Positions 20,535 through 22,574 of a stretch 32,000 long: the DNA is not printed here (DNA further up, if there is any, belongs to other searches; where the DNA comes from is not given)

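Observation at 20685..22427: Secreted 580-aa protein ending in a DUF4258 / RelE-BrnT-like RNase toxin signature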

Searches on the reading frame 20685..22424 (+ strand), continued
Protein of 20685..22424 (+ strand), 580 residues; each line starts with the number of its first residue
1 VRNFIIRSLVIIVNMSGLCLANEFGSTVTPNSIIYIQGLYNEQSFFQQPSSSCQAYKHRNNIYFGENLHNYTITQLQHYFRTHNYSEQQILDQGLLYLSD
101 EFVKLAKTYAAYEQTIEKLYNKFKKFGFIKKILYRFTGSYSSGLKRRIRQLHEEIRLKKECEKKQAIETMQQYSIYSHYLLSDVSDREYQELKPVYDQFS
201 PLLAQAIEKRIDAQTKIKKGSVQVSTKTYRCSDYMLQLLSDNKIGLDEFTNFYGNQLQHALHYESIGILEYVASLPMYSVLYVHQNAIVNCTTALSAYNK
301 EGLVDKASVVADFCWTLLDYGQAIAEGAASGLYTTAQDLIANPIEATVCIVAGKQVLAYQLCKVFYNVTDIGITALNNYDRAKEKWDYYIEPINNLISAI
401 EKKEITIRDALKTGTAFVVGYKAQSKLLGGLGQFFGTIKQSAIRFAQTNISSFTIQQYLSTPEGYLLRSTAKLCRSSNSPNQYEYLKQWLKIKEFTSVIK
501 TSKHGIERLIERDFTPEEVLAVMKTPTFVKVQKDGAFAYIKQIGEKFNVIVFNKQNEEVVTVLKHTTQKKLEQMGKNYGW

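Call 52: predict_structure(alignment_id=A3)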
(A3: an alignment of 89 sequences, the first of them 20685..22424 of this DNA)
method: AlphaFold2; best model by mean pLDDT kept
length: 580 residues; sequences in the alignment: 89
mean_pLDDT: 77.5   pTM: 0.53
mean pLDDT of the five models: 77.5, 73.2, 73.1, 73.1, 69.9
residues with pLDDT >= 90: 249; 70-90: 148; 50-70: 101; < 50: 82
segments of 3 or more residues with pLDDT < 50: 20-63, 327-352, 369-377
pLDDT, mean of each block of 10 residues (from residue 1): 78 67 39 34 35 37 68 97 97 96 98 97 94 91 96 96 79 60 84 87 95 93 94 97 95 95 98 91 91 93 89 89 55 35 40 60 59 54 67 65 61 56 75 74 70 71 63 54 70 80 85 90 95 94 96 88 94 91
secondary structure, 60 per line:
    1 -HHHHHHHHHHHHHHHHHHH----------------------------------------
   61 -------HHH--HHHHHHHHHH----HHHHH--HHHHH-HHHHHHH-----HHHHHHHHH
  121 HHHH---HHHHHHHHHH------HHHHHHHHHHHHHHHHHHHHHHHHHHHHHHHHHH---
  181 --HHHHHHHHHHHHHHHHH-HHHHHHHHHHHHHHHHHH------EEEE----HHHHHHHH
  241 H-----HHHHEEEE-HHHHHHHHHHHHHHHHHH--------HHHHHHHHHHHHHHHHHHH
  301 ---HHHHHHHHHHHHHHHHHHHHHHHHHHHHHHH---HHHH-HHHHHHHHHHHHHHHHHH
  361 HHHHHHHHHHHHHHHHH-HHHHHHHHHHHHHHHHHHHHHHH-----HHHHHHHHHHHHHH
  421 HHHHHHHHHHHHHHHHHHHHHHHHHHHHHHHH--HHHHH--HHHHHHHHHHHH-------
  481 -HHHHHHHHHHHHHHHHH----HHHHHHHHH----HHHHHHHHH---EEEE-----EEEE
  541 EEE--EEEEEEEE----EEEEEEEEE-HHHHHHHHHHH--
elements in order: H2-20 H73-82 H87-91 H94-98 H100-106 H112-124 H128-137 H144-177 H183-199 H201-218 E225-228 H233-241 H247-250 E251-254 H256-273 H282-300 H304-334 H338-341 H343-377 H379-401 H407-452 H455-459 H462-473 H482-498 H503-511 H516-524 E528-531 E537-543 E546-553 E558-566 H568-578

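Call 56: fold_search(model_id=the predicted structure, library=pdb)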
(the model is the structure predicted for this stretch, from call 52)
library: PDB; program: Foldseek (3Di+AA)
matches with E <= 10: 117; with E <= 0.001: 0
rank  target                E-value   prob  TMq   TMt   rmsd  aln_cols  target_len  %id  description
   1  9drl_B                2.2e-01  0.18  0.12  0.15  28.1       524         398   11  Cryo-EM structure of the T33-549 tetrahedral cage (released 2025-08-06)
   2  7uw5_A                1.3e+00  0.04  0.10  0.08  29.5       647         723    9  EcMscK G924S mutant in a closed conformation (released 2022-11-23)
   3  8fbi                  1.4e+00  0.10  0.11  0.18  20.1       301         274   14  Improving the secretion of designed protein assemblies through negative design of cryptic transmembrane domains (released 2023-03-22)
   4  8v2d_J                1.4e+00  0.04  0.08  0.12  19.9       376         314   13  Computational Designed Nanocage O43_129 (released 2024-03-13)
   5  4q20_A                1.5e+00  0.13  0.09  0.18  11.5       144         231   14  Crystal structure of a C-terminal part of tyrosine kinase (DivL) from Caulobacter crescentus CB15 at 2.50 A resolution (released 2014-04-23)
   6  5cwf_C                1.7e+00  0.16  0.11  0.28  16.1       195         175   13  Crystal structure of de novo designed helical repeat protein DHR8 (released 2015-12-16)
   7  7rro_C1               1.7e+00  0.06  0.09  0.15  47.1       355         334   13  Structure of the 48-nm repeat doublet microtubule from bovine tracheal cilia (released 2021-10-27)
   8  8t4y_A                1.8e+00  0.03  0.08  0.09  23.0       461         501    9  Human HCN1 F186C S264C C309A bound to cAMP, reconstituted in LMNG + SPL (released 2024-06-19)
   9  5cwf_A                2.0e+00  0.12  0.11  0.26  16.7       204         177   12  Crystal structure of de novo designed helical repeat protein DHR8 (released 2015-12-16)
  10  5ycl_D                2.2e+00  0.38  0.09  0.40   9.9        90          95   10  Crystal structure of HigBA complex from Shigella flexneri (released 2018-09-19)
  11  5cwf_B                2.4e+00  0.13  0.11  0.28  16.2       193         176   11  Crystal structure of de novo designed helical repeat protein DHR8 (released 2015-12-16)
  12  5ifg_A                2.7e+00  0.25  0.09  0.36  10.9        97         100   13  Crystal structure of HigA-HigB complex from E. Coli (released 2017-03-01)
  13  4whj_A                2.8e+00  0.03  0.08  0.08  29.2       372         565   11  Myxovirus Resistance Protein 2 (MxB) (released 2014-10-29)
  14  5cwf_D                3.0e+00  0.09  0.11  0.26  16.7       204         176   13  Crystal structure of de novo designed helical repeat protein DHR8 (released 2015-12-16)
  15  8iyj_B1               3.0e+00  0.04  0.09  0.12  51.4       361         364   10  Cryo-EM structure of the 48-nm repeat doublet microtubule from mouse sperm (released 2023-07-05)
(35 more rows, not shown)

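Call 63: find_encoding_contigs(protein=P0035, flank=6000, max_places=1)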
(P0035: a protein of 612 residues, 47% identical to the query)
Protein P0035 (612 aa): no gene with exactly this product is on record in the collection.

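Call 64: find_encoding_contigs(protein=P0070, flank=6000, max_places=1)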
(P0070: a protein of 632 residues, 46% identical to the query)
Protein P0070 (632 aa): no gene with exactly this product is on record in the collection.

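Call 72: search_protein_representatives(alignment_id=A3)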
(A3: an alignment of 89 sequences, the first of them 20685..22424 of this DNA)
Query: 89 sequences, 612 profile positions. Proteins with E-value up to 0.001 (for the whole library): 874; up to 1e-10: 591; up to 1e-30: 229. The best 150 are listed.
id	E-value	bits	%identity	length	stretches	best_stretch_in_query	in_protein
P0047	6.2e-242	821.2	-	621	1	1-607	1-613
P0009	3.7e-238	808.8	-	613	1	9-592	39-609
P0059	4.0e-231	785.5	-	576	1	28-553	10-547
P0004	1.5e-207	707.6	-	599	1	10-607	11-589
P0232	2.1e-195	667.6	-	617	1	10-606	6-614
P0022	3.8e-190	650.2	-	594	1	6-592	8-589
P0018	6.1e-185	633.0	-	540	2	260-575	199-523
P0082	3.8e-181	620.5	-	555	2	156-606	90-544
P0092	3.9e-180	617.1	-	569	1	8-564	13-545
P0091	9.7e-178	609.2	-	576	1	7-511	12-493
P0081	1.4e-176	605.3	-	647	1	11-568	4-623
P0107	1.6e-172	591.9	-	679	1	70-606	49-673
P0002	2.8e-168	578.0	-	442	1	143-591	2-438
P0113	1.4e-166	572.4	-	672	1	28-568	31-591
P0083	2.5e-166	571.5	-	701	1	54-577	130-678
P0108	9.5e-136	470.5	-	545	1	147-525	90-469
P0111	1.0e-130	453.9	-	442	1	186-485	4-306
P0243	1.4e-128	446.9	-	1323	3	152-527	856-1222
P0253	1.2e-119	417.3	-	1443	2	143-554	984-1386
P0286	2.6e-91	323.8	-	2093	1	126-484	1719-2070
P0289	8.8e-88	312.1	-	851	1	190-498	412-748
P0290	1.1e-86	308.5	-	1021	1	174-565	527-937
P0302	5.8e-76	273.0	-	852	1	202-542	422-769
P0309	1.9e-72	261.4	-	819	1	201-542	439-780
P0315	1.2e-68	248.9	-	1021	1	114-462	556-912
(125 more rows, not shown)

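Call 74: search_protein_families(library=pfam, proteins=[P0243, P0253, P0286, P0290, P0315, P0289, P0302, P0309], max_evalue=0.01)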
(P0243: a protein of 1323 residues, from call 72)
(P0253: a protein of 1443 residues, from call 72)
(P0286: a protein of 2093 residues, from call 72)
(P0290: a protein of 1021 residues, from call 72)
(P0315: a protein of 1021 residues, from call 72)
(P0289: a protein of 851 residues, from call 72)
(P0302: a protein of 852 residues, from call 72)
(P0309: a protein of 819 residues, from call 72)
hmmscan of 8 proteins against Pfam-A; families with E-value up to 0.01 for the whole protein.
P0243 (1323 aa): 0 families

P0253 (1443 aa): 1 family
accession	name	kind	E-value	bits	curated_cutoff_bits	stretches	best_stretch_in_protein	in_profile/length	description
PF09000.15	Cytotoxic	-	2.1e-06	28.4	22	1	1401-1438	40-77/80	Cytotoxic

P0286 (2093 aa): 3 families
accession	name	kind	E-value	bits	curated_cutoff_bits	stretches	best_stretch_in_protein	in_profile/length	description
PF14890.11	Intein_splicing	-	5.8e-07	29.9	35.8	1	47-169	76-155/155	Intein splicing domain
PF07591.16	PT-HINT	-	7e-07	30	27.7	1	42-169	1-136/137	Pretoxin HINT domain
PF10411.14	DsbC_N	-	0.0019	18.2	25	1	73-107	21-55/70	Disulfide bond isomerase protein N-terminal domain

P0290 (1021 aa): 1 family
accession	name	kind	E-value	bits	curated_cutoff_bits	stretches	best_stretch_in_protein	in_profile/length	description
PF24246.1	SH3b_T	-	0.0024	18.5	27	0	843-906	9-69/74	SH3b_T domain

P0315 (1021 aa): 1 family
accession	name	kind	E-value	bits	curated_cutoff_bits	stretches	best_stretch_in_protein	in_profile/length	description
PF07072.16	ZapD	-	0.0038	17.5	27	1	454-552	43-141/210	Cell division protein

P0289 (851 aa): 0 families

P0302 (852 aa): 2 families
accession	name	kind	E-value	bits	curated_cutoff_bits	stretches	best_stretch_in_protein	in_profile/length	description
PF07591.16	PT-HINT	-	4.8e-11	43.5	27.7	1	97-172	58-136/137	Pretoxin HINT domain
PF15526.11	Ntox21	-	2.6e-06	28.2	25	1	788-845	2-65/71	Novel toxin 21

P0309 (819 aa): 1 family
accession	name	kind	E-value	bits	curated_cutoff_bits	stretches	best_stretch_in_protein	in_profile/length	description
PF15526.11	Ntox21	-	3.8e-24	85.3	25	1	753-819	2-71/71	Novel toxin 21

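Call 94: search_protein_families(library=padloc, proteins=[window:20685-22424:+], max_evalue=0.01)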
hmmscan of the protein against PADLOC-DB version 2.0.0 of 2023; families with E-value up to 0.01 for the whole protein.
window:20685-22424:+ (580 aa): 0 families

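Call 95: search_protein_families(library=phrogs, proteins=[window:20685-22424:+], max_evalue=0.01)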
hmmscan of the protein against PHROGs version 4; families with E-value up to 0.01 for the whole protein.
window:20685-22424:+ (580 aa): 1 family
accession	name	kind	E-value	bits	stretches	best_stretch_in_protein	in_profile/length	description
phrog_30031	-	unknown function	0.00012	22.9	1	525-571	94-140/162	-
